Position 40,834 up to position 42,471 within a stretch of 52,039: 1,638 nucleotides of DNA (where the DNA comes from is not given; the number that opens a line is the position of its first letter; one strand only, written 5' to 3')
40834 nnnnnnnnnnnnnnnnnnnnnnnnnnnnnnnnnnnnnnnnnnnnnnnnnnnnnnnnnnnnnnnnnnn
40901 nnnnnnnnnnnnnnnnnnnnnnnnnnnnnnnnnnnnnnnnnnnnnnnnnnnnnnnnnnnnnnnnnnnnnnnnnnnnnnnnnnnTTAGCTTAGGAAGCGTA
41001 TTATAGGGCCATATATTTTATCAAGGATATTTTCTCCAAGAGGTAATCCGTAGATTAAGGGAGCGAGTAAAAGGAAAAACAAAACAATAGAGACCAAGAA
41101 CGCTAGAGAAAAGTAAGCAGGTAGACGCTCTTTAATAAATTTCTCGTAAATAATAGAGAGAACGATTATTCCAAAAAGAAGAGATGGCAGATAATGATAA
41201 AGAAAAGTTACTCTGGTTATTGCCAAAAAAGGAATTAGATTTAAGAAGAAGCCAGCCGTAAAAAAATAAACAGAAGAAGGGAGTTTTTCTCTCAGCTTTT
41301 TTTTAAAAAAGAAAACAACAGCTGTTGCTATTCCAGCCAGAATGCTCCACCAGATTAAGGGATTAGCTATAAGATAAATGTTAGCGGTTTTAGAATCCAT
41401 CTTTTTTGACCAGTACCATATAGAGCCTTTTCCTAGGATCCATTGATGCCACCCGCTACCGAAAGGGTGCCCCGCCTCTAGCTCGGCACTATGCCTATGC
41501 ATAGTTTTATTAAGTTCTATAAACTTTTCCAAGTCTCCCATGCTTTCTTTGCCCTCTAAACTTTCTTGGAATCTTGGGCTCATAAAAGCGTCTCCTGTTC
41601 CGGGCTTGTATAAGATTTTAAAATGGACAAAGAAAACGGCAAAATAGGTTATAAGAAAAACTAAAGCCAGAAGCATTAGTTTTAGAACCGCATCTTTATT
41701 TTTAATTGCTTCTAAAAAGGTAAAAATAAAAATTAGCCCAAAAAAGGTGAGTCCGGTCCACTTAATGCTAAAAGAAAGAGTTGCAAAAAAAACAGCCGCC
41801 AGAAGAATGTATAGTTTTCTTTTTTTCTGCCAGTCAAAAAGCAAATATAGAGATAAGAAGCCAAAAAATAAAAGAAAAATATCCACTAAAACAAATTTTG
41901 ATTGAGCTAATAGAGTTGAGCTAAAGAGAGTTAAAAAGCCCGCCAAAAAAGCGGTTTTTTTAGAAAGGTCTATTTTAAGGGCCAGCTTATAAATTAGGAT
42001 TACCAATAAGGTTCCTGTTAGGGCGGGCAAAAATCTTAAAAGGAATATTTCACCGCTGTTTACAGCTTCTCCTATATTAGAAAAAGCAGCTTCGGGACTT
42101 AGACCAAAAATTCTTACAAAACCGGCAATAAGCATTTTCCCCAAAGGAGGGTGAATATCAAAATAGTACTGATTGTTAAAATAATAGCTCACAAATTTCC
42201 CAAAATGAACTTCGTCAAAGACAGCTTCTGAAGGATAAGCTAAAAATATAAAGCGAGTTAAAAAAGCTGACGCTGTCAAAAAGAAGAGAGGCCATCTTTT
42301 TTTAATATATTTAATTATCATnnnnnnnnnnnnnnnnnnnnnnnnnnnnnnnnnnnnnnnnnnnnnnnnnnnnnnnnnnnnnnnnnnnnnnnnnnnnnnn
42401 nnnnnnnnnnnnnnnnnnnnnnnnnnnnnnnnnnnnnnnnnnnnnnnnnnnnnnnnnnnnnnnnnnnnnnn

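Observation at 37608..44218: Protein O-mannosylation-like glycosylation island (Dpm1-like GT2 + GT39 PMT-like + two further GT-C membrane proteins)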

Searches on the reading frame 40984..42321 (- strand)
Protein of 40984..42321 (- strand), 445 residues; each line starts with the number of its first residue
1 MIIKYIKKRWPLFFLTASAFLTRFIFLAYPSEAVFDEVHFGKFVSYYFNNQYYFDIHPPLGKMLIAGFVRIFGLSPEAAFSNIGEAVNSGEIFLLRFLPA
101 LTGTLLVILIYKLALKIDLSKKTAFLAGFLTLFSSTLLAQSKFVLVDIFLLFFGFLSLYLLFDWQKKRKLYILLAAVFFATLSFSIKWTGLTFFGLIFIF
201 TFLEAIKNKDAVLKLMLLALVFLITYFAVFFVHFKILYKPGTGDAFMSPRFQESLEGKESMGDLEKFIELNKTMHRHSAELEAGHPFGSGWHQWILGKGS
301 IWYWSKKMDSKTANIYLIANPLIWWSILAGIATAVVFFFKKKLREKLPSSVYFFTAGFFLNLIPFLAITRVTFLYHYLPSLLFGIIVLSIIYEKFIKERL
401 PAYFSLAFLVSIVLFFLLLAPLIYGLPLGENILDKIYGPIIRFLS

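Call 3: search_protein_families(library=pfam, proteins=[window:40984-42321:-], max_evalue=0.01)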
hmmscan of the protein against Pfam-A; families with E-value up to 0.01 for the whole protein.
window:40984-42321:- (445 aa): 4 families
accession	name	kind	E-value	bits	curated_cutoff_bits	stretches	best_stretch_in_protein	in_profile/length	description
PF02366.24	PMT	-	5.6e-42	144.4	22.7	1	14-238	2-245/245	Dolichyl-phosphate-mannose-protein mannosyltransferase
PF16192.10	PMT_4TMC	-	1.5e-31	109.9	32.4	1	264-428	2-188/202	C-terminal four TMM region of protein-O-mannosyltransferase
PF13231.12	PMT_2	-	4e-05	24.3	26.1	1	87-224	16-155/160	Dolichyl-phosphate-mannose-protein mannosyltransferase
PF02378.23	PTS_EIIC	-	0.00056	19.5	30.7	1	327-416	124-213/319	Phosphotransferase system, EIIC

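Call 4: search_protein_families(library=ncbifam, proteins=[window:40984-42321:-], max_evalue=0.01)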
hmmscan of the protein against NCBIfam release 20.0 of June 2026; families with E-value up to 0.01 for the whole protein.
window:40984-42321:- (445 aa): 3 families
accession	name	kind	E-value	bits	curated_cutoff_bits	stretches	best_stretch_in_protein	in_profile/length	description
NF058602.1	PrMnsylTfPmt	equivalog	1.4e-10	40.6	800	1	49-161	91-187/530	protein O-mannosyltransferase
TIGR03663.1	TIGR03663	subfamily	8.4e-06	25.1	126.25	1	93-211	71-188/435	flippase activity-associated protein Agl23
NF047440.1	LA3751_2_3_fam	subfamily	4.1e-05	22.6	200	1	91-236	97-243/460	LA_3751/LA_3752 family putative glycosyltransferase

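Call 5: search_solved_structures(query=window:40984-42321:-, max_evalue=0.01, show_alignments=2)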
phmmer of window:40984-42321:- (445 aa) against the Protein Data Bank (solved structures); distinct sequences matched with E-value up to 0.01: 4.
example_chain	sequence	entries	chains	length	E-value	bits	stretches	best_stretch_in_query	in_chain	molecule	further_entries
9i5k_A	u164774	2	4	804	6.2e-43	150.9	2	14-257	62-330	Dolichyl-phosphate-mannose--protein mannosyltransferase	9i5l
6p25_A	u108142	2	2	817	3.1e-39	138.7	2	17-258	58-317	Dolichyl-phosphate-mannose--protein mannosyltransferase 1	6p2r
9e61_A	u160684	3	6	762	1.6e-35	126.4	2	13-258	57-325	Dolichyl-phosphate-mannose--protein mannosyltransferase 4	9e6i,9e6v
6p25_B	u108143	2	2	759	1.2e-27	100.5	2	11-259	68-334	Dolichyl-phosphate-mannose--protein mannosyltransferase 2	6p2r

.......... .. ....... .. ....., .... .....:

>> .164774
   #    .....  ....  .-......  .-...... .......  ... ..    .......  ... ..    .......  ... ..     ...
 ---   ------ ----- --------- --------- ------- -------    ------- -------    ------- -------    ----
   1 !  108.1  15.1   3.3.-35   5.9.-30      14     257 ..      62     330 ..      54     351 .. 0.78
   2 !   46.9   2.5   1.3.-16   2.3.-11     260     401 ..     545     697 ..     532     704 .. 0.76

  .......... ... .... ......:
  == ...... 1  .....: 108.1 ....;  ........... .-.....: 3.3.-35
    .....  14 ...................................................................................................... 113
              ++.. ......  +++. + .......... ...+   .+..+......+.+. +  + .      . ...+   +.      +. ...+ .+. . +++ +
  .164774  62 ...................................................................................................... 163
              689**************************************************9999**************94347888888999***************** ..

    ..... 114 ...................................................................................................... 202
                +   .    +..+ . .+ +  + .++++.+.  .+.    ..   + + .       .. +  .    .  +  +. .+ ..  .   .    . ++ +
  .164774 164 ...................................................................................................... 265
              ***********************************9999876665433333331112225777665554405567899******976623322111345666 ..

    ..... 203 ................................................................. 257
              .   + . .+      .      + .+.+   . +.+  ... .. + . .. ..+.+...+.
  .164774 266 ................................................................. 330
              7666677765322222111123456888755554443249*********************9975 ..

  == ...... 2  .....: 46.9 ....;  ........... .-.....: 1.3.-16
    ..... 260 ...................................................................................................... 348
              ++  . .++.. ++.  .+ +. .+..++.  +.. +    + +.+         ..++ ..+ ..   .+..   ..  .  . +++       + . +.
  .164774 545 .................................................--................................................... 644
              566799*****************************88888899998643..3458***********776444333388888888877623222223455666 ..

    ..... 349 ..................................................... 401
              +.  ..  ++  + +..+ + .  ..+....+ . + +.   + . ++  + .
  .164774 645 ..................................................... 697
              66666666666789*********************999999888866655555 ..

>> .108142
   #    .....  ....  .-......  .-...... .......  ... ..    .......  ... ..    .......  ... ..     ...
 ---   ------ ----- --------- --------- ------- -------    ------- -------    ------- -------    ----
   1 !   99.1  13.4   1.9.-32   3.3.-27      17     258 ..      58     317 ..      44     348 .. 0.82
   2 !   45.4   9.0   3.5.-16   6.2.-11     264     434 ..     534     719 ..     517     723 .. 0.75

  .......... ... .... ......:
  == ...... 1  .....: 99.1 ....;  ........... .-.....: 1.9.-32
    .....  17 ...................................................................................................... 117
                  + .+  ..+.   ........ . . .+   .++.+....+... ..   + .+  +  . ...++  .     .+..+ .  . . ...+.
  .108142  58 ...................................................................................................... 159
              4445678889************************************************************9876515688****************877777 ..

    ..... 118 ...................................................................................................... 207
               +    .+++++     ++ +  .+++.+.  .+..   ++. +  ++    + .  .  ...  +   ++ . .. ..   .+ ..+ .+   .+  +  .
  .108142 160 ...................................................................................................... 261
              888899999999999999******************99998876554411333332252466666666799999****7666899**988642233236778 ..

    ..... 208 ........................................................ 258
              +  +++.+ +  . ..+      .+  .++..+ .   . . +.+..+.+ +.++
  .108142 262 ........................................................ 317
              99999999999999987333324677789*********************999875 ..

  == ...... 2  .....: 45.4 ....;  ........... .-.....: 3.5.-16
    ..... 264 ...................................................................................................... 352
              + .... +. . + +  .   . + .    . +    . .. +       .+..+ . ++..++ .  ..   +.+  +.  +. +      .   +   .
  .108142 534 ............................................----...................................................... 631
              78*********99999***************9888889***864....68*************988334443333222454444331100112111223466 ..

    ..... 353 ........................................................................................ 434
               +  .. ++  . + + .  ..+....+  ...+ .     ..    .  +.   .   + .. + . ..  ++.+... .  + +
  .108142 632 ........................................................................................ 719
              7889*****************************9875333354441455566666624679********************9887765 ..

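Call 8: find_homologous_proteins(query=window:40984-42321:-, max_evalue=1e-10)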
Query window:40984-42321:- (445 aa): 919 proteins with E <= 1e-10 among 8000 candidates; the best 120 are listed.
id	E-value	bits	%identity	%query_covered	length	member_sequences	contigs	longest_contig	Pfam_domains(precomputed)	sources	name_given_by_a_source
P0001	3.9e-283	957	100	100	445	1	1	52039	PF02366.25,PF16192.11,PF13231.13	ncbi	-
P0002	1.1e-197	676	70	100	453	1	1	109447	PF02366.25,PF16192.11,PF13231.13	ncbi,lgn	-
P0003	6.1e-134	466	51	99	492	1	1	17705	PF02366.25,PF16192.11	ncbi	-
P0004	1.7e-131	458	50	100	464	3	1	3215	PF02366.25,PF16192.11,PF13231.13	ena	-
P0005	2.0e-130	454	51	99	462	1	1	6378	PF02366.25,PF16192.11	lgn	-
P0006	4.6e-127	443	53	89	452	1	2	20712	PF02366.25,PF16192.11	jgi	jgi:dolichyl-phosphate-mannose-protein mannosyltransferase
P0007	4.6e-126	440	51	98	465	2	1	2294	PF02366.25,PF16192.11,PF13231.13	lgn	-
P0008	8.1e-126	439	49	99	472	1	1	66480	PF02366.25,PF16192.11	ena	-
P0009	9.1e-126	439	50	96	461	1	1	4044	PF02366.25,PF16192.11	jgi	jgi:dolichyl-phosphate-mannose-protein mannosyltransferase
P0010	1.8e-125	438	51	95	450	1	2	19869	PF02366.25,PF02516.21,PF16192.11,PF13231.13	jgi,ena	-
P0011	3.3e-125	437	51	97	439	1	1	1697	PF02366.25,PF16192.11,PF13231.13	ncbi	-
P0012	9.3e-124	432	52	95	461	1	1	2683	PF02366.25,PF16192.11,PF13231.13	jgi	-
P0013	3.4e-123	430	51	97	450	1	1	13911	PF02366.25,PF16192.11,PF13231.13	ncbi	-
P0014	1.2e-122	429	50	95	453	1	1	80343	PF02366.25,PF16192.11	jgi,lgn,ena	-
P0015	1.5e-122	428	50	100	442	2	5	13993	PF02366.25,PF16192.11,PF13231.13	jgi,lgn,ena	-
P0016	1.7e-122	428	48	99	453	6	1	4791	PF02366.25,PF16192.11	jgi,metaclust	metaclust:\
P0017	5.0e-122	426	48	99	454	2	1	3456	PF02366.25,PF16192.11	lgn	-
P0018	5.1e-122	426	49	96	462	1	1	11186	PF02366.25,PF16192.11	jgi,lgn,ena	-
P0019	1.7e-121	425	50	99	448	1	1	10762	PF02366.25,PF16192.11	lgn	-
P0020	1.1e-120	422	51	99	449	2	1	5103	PF02366.25,PF16192.11,PF13231.13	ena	-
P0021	1.5e-119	418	47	96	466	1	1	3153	PF02366.25,PF16192.11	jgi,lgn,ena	-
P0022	1.8e-119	418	48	100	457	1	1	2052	PF02366.25,PF16192.11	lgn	-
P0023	1.9e-119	418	47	100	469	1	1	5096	PF02366.25,PF16192.11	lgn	-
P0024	8.8e-119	416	48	100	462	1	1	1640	PF02366.25,PF16192.11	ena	-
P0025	1.7e-118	415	49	96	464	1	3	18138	PF02366.25,PF16192.11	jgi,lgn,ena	-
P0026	4.0e-118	414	46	99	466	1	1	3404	PF02366.25,PF16192.11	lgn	-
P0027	4.1e-118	414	47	99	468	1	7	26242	PF02366.25,PF16192.11,PF13231.13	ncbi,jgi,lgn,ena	-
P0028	3.0e-117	411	49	98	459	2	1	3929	PF02366.25,PF16192.11,PF13231.13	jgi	jgi:dolichyl-phosphate-mannose-protein mannosyltransferase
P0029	5.1e-116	407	48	95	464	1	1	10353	PF02366.25,PF16192.11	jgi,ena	-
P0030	7.5e-116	406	45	97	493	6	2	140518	PF02366.25,PF16192.11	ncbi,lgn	-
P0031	4.5e-115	404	49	99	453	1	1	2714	PF02366.25,PF16192.11,PF13231.13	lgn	-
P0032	5.0e-115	403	46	95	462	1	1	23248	PF02366.25,PF16192.11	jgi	-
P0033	7.5e-115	403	48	95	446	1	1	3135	PF02366.25,PF16192.11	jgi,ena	-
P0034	1.0e-114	402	50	96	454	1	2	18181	PF02366.25,PF16192.11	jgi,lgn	-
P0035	1.2e-114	402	46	100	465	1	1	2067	PF02366.25,PF16192.11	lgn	-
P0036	1.2e-114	402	45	98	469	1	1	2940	PF02366.25,PF16192.11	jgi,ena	-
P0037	1.2e-114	402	46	96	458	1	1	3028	PF02366.25,PF02516.21,PF16192.11,PF13231.13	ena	-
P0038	1.9e-114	402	46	96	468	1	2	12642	PF02366.25,PF16192.11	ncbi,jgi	jgi:dolichyl-phosphate-mannose-protein mannosyltransferase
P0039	3.0e-114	401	48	96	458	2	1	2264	PF02366.25,PF16192.11,PF13231.13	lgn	-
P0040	6.4e-113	396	47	99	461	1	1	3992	PF02366.25,PF16192.11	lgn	-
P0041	1.1e-112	396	43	100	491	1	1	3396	PF02366.25,PF16192.11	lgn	-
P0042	4.1e-112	394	48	96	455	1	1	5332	PF02366.25,PF16192.11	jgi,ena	-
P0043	4.8e-112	394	44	99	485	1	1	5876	PF02366.25,PF16192.11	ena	-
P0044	2.2e-111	391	46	99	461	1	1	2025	PF02366.25,PF16192.11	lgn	-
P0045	2.3e-111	391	44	100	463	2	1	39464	PF02366.25,PF16192.11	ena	-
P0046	7.7e-111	390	45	93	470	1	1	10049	PF02366.25,PF16192.11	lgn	-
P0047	1.1e-110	389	45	99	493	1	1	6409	PF02366.25,PF16192.11,PF13231.13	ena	-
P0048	2.6e-110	388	44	100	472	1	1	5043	PF02366.25,PF16192.11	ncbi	-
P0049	4.3e-110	387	44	97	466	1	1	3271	PF02366.25,PF16192.11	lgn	-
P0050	6.8e-110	386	48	96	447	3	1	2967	PF02366.25,PF16192.11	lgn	-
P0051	9.3e-110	386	49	96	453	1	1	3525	PF02366.25,PF16192.11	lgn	-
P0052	2.3e-109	385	42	100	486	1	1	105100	PF02366.25,PF16192.11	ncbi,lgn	-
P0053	2.6e-109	385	46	96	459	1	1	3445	PF02366.25,PF16192.11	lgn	-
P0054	2.8e-109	384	46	96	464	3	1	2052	PF02366.25,PF16192.11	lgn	-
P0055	4.2e-109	384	45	95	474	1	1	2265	PF02366.25,PF16192.11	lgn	-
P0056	5.7e-109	383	49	95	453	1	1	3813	PF02366.25,PF16192.11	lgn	-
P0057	7.1e-109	383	48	96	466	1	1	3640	PF02366.25,PF16192.11,PF13231.13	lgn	-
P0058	7.5e-109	383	43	99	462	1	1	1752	PF02366.25,PF11992.14,PF16192.11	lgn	-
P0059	8.3e-109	383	47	99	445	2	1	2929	PF02366.25,PF16192.11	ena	-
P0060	1.1e-108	383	45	97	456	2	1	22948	PF02366.25,PF16192.11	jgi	jgi:dolichyl-phosphate-mannose-protein mannosyltransferase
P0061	1.1e-108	382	45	97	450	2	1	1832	PF02366.25,PF16192.11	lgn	-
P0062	1.2e-108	382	45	98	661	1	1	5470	PF10111.15,PF02366.25,PF11992.14,PF00535.33,PF16192.11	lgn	-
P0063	1.4e-108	382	48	88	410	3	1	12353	PF02366.25,PF16192.11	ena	-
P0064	1.9e-108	382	47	99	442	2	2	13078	PF02366.25,PF16192.11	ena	-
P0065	1.9e-108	382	44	98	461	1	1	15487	PF02366.25,PF16192.11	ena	-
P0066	2.6e-108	381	44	100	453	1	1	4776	PF02366.25,PF16192.11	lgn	-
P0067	3.6e-108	381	44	99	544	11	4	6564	PF02366.25,PF16192.11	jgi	-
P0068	2.8e-107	378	50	84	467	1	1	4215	PF02366.25,PF16192.11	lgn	-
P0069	5.0e-107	377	45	99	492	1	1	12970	PF02366.25,PF16192.11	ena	-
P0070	8.4e-107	376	47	96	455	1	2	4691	PF02366.25,PF16192.11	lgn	-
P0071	1.2e-106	376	43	96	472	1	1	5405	PF02366.25,PF16192.11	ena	-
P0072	1.4e-106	376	45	96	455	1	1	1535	PF02366.25,PF16192.11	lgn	-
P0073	2.9e-106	375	45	96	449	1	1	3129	PF02366.25,PF16192.11,PF13231.13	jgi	jgi:dolichyl-phosphate-mannose-protein mannosyltransferase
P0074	5.9e-106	374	46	94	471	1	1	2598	PF02366.25,PF16192.11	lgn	-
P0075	1.2e-105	372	47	96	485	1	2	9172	PF02366.25,PF16192.11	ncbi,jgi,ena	-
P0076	2.5e-105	371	44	98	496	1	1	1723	PF02366.25,PF16192.11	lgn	-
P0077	1.5e-104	369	46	93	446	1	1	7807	PF02366.25,PF16192.11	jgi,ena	-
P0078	2.1e-104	368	47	96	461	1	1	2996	PF02366.25,PF16192.11,PF13231.13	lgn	-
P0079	5.3e-104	367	46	97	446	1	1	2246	PF02366.25,PF11992.14,PF16192.11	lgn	-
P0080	6.1e-104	367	44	96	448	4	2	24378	PF02366.25,PF16192.11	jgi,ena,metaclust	metaclust:\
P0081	1.3e-103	366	43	98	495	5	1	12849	PF02366.25,PF16192.11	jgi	-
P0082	3.5e-103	364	45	97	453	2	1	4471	PF02366.25,PF16192.11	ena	-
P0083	6.0e-103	364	44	98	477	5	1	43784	PF02366.25,PF16192.11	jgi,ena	-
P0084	7.3e-103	363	46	97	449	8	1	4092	PF02366.25,PF16192.11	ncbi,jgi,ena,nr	ncbi:MAG: hypothetical protein COX42_01835 [Parcubacteria group bacterium CG23_combo_of_CG06-09_8_20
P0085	8.3e-103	363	44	96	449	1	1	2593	PF02366.25,PF16192.11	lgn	-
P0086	1.3e-102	363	46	92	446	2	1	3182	PF02366.25,PF16192.11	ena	-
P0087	2.2e-102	362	44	91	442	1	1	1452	PF02366.25,PF16192.11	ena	-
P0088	2.3e-102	362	44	96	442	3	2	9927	PF02366.25,PF16192.11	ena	-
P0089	2.6e-102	362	44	93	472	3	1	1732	PF02366.25,PF16192.11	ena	-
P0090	2.8e-102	361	43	99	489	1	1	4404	PF02366.25,PF16192.11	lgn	-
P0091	4.0e-102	361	45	99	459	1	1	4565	PF02366.25,PF16192.11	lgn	-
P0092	5.6e-102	360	42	99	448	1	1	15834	PF02366.25,PF16192.11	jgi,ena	-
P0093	6.0e-102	360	46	96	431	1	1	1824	PF02366.25,PF16192.11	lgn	-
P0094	9.9e-102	360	46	94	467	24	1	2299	PF02366.25,PF16192.11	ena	-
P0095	2.2e-101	358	46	92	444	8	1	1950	PF02366.25,PF02516.21,PF16192.11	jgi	-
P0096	2.7e-101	358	44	93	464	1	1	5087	PF02366.25,PF16192.11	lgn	-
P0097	4.1e-101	358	43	99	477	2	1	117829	PF02366.25,PF16192.11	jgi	-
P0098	5.6e-101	357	46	92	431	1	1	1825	PF02366.25,PF16192.11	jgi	jgi:dolichyl-phosphate-mannose-protein mannosyltransferase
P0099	1.3e-100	356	43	96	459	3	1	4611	PF02366.25,PF16192.11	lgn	-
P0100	1.8e-100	355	45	96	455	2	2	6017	PF02366.25,PF16192.11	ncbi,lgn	-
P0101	6.5e-100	354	43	88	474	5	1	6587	PF02366.25,PF16192.11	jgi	-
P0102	7.8e-100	353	42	96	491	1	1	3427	PF02366.25,PF16192.11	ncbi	-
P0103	9.4e-100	353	45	95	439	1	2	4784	PF02366.25,PF16192.11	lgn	-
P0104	9.7e-100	353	42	99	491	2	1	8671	PF02366.25,PF16192.11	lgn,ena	-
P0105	1.4e-99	353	43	94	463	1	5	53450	PF02366.25,PF16192.11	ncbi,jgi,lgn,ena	ncbi:MAG TPA: phospholipid carrier-dependent glycosyltransferase [Candidatus Paceibacterota bacteriu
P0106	3.0e-99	351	43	96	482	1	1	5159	PF02366.25,PF16192.11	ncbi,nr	ncbi:MAG: phospholipid carrier-dependent glycosyltransferase [Candidatus Nealsonbacteria bacterium]|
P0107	4.2e-99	351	47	89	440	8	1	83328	PF02366.25,PF16192.11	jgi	jgi:dolichyl-phosphate-mannose-protein mannosyltransferase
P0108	3.0e-98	348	42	95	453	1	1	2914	PF02366.25,PF16192.11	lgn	-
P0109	4.9e-98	347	45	97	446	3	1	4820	PF02366.25,PF16192.11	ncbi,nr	ncbi:phospholipid carrier-dependent glycosyltransferase [Candidatus Parcubacteria bacterium]|nr:phos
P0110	5.0e-98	347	43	95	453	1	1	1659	PF02366.25,PF16192.11,PF13231.13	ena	-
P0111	1.4e-97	346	45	94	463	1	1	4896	PF02366.25,PF16192.11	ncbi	-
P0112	1.6e-97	346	43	97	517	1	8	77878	PF02366.25,PF16192.11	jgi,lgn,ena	-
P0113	2.8e-97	345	44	91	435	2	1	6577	PF02366.25,PF16192.11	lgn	-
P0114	2.9e-97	345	44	97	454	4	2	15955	PF02366.25,PF16192.11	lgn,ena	-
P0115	1.3e-96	343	43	96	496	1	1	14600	PF02366.25,PF16192.11,PF13231.13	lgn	-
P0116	1.9e-96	342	40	99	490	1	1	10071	PF02366.25,PF16192.11,PF13231.13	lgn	-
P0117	3.2e-96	341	42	90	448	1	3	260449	PF02366.25,PF16192.11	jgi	jgi:dolichyl-phosphate-mannose-protein mannosyltransferase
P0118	3.5e-96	341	44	96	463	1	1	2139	PF02366.25,PF16192.11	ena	-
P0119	4.7e-96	341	47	86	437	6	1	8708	PF02366.25,PF16192.11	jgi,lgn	jgi:dolichyl-phosphate-mannose-protein mannosyltransferase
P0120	8.6e-96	340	44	95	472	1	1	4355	PF02366.25,PF16192.11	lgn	-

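Call 12: find_related_loci(query=window:40984-42321:-, collection=genome_contigs, flank=7000)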
Query window:40984-42321:- (445 aa) in genome_contigs; peptide patterns used: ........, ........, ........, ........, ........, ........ (x = any residue, [..] = any of these).
151 stretches matched a pattern, but none encodes a relative of the query by tblastn (E <= 1e-3).
